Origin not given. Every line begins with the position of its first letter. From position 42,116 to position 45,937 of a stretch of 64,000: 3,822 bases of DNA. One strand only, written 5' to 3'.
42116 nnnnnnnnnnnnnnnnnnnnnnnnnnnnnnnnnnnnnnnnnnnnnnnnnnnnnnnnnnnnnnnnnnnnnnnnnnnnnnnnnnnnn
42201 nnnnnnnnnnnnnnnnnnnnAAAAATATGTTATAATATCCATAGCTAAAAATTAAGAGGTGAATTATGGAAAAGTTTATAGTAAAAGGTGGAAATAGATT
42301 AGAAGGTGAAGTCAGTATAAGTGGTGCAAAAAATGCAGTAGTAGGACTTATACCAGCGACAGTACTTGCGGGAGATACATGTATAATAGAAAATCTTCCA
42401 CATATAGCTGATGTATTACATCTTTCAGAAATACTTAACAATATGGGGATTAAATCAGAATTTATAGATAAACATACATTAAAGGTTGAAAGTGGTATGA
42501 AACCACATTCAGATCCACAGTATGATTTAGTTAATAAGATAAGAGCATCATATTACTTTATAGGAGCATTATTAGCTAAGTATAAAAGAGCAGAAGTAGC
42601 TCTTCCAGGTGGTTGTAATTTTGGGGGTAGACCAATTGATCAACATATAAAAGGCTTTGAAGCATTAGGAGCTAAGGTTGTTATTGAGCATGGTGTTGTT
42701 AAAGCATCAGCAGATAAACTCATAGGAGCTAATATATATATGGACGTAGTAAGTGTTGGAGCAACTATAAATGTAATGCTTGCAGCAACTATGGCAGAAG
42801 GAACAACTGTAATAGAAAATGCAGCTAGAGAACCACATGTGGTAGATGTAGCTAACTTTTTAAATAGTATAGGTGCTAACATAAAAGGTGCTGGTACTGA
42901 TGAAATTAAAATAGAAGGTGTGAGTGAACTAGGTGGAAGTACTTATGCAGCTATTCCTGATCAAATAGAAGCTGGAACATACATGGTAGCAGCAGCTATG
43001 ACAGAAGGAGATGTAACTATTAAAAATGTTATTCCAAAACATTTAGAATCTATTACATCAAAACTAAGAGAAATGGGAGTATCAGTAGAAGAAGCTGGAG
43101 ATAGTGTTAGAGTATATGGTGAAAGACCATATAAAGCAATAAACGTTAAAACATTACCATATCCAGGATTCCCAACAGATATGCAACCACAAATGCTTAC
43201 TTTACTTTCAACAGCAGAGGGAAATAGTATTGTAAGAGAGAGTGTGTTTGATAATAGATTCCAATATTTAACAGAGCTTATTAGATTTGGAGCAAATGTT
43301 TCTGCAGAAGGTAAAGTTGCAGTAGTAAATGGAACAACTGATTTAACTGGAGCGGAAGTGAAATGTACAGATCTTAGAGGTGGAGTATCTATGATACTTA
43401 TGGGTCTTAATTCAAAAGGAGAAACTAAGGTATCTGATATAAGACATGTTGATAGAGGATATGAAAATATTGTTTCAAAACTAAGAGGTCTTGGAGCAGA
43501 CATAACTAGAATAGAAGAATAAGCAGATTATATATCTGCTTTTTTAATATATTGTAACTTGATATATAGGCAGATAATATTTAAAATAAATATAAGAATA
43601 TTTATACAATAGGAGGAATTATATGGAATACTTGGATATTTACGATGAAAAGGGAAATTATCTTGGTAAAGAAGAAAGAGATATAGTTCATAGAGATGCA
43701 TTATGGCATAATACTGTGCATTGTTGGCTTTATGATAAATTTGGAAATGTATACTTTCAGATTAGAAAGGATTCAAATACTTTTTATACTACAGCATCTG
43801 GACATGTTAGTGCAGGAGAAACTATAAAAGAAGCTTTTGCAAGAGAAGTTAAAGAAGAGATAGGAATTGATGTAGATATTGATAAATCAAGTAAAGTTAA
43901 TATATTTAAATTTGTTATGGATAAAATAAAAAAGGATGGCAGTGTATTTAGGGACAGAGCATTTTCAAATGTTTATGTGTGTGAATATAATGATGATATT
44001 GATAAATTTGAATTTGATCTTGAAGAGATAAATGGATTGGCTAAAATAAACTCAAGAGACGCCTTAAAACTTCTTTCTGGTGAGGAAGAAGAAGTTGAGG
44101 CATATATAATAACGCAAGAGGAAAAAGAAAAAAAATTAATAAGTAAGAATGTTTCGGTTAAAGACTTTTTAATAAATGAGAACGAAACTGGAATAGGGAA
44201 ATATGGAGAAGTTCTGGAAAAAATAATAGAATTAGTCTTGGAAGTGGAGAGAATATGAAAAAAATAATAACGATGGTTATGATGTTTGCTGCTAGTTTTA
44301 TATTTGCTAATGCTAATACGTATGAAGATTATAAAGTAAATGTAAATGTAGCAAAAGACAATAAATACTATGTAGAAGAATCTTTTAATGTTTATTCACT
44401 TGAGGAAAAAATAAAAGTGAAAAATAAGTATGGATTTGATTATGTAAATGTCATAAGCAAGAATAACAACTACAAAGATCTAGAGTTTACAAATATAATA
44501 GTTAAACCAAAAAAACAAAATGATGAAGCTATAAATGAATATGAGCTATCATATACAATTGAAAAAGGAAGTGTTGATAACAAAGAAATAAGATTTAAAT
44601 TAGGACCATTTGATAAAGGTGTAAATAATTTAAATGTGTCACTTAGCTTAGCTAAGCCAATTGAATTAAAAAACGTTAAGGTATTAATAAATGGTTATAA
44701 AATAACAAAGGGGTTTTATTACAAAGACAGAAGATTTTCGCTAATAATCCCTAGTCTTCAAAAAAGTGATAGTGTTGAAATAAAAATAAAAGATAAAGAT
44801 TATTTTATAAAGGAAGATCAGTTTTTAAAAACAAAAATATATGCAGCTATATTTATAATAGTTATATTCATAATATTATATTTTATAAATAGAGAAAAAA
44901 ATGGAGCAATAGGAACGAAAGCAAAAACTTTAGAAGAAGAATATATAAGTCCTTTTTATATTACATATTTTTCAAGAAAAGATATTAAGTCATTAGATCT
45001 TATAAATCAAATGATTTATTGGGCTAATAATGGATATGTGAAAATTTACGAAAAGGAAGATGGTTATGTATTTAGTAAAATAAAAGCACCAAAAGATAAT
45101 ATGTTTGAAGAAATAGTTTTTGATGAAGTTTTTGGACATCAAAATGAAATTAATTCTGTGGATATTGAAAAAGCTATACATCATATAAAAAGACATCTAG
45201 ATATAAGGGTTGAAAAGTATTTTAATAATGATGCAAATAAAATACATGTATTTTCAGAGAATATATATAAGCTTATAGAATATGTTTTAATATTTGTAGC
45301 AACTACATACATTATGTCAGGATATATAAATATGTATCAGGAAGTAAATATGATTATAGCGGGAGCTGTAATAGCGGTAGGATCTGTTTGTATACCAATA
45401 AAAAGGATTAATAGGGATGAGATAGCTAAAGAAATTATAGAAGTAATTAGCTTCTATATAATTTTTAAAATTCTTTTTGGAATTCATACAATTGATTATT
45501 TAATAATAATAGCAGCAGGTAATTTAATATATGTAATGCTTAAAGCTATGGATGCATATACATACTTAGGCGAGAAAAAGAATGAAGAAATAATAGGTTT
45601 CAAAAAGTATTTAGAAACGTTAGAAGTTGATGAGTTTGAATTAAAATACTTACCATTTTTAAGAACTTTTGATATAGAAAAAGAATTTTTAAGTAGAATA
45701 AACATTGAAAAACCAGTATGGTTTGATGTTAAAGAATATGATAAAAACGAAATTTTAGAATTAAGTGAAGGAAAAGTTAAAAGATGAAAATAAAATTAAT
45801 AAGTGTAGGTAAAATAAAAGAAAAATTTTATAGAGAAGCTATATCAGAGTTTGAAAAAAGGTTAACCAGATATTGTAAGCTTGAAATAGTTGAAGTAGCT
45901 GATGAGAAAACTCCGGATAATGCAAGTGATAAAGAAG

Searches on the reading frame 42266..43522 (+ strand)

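Call 11: search_protein_families(library=ncbifam, proteins=[window:42266-43522:+])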
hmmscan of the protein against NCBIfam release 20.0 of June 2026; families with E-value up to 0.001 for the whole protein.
window:42266-43522:+ (418 aa): 6 families
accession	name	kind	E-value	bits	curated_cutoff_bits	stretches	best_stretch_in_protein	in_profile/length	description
NF009470.0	PRK12830.1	equivalog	7.3e-179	594.8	552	1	1-417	1-416/417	UDP-N-acetylglucosamine 1-carboxyvinyltransferase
NF006873.0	PRK09369.1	subfamily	4.9e-166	552.5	297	1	1-417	1-418/419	UDP-N-acetylglucosamine 1-carboxyvinyltransferase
TIGR01072.1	murA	equivalog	9e-163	541.9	392.7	1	1-415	1-416/416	UDP-N-acetylglucosamine 1-carboxyvinyltransferase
TIGR01356.1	aroA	equivalog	8.7e-26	90.7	287.25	1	14-410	1-413/415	3-phosphoshikimate 1-carboxyvinyltransferase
NF011381.1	PRK14806.1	equivalog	9.1e-17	60.5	902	1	3-413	303-730/733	bifunctional prephenate dehydrogenase/3-phosphoshikimate 1-carboxyvinyltransferase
NF008816.0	PRK11860.1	equivalog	8.8e-05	20.8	943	0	241-287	33-80/662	bifunctional 3-phosphoshikimate 1-carboxyvinyltransferase/cytidylate kinase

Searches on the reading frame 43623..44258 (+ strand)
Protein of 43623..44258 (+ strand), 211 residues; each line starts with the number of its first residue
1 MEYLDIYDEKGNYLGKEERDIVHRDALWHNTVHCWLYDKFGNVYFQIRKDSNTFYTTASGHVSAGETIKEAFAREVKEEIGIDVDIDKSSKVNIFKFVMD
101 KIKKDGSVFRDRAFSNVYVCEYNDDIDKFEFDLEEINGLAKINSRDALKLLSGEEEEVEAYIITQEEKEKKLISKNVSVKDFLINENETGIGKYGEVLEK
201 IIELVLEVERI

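Call 11: search_protein_families(library=ncbifam, proteins=[window:43623-44258:+])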
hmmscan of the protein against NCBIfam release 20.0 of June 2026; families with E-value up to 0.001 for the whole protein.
window:43623-44258:+ (211 aa): 10 families
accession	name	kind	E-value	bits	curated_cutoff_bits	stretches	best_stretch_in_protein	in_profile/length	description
NF011922.0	PRK15393.1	equivalog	4.1e-11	42.9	152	1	1-109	10-121/182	NUDIX hydrolase YfcD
NF002995.0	PRK03759.1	equivalog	6.7e-10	38.9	127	1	6-170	11-173/185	isopentenyl-diphosphate Delta-isomerase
NF006961.0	PRK09438.1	equivalog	7.3e-07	28.8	103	1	37-90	16-69/151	dihydroneopterin triphosphate diphosphatase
NF001299.0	PRK00241.1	equivalog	8.4e-07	28.7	158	1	51-84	157-190/263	NAD(+) diphosphatase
NF001936.0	PRK00714.1-3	equivalog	3.1e-05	23.9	118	1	37-84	19-67/155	RNA pyrophosphohydrolase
TIGR00586.1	mutt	equivalog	3.6e-05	23.8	97.9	1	58-100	37-79/129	8-oxo-dGTP diphosphatase MutT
NF041653.1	Nud_hyd_Meth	equivalog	4.5e-05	23.3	300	1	8-93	6-95/170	Nudix hydrolase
NF006530.0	PRK08999.1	equivalog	0.00013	21.1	245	1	60-88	40-68/315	Nudix family hydrolase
NF007834.0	PRK10546.1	equivalog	0.00016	21.5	156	1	49-87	26-64/135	pyrimidine (deoxy)nucleoside triphosphate diphosphatase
NF012016.0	PRK15472.1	equivalog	0.00047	19.9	95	1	55-106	33-84/141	nucleoside triphosphatase NudI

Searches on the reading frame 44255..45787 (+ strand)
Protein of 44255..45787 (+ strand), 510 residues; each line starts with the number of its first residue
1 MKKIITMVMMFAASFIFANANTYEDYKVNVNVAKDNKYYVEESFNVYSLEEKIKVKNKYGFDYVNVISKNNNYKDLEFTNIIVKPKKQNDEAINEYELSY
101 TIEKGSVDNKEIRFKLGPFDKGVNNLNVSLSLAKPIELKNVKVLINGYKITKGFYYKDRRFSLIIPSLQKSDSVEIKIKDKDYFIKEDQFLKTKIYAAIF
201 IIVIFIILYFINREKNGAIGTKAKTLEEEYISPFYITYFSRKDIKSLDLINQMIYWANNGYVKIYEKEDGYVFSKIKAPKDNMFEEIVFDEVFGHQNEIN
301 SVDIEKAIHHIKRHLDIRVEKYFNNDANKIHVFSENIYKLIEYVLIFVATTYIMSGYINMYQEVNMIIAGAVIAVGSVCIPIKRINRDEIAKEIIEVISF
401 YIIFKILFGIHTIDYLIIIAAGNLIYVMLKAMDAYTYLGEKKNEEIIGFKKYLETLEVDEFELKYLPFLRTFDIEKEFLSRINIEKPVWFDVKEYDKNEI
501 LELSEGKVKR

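Call 63: search_protein_families(library=pfam, proteins=[window:44255-45787:+], max_evalue=0.0001)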
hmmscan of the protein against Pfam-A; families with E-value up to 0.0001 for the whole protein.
window:44255-45787:+ (510 aa): 1 family
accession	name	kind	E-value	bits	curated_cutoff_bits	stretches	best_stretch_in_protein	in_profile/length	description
PF20990.2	DUF2207_C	-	4.5e-07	30.3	33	1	252-460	34-215/247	Predicted membrane protein (DUF2207) C-terminal domain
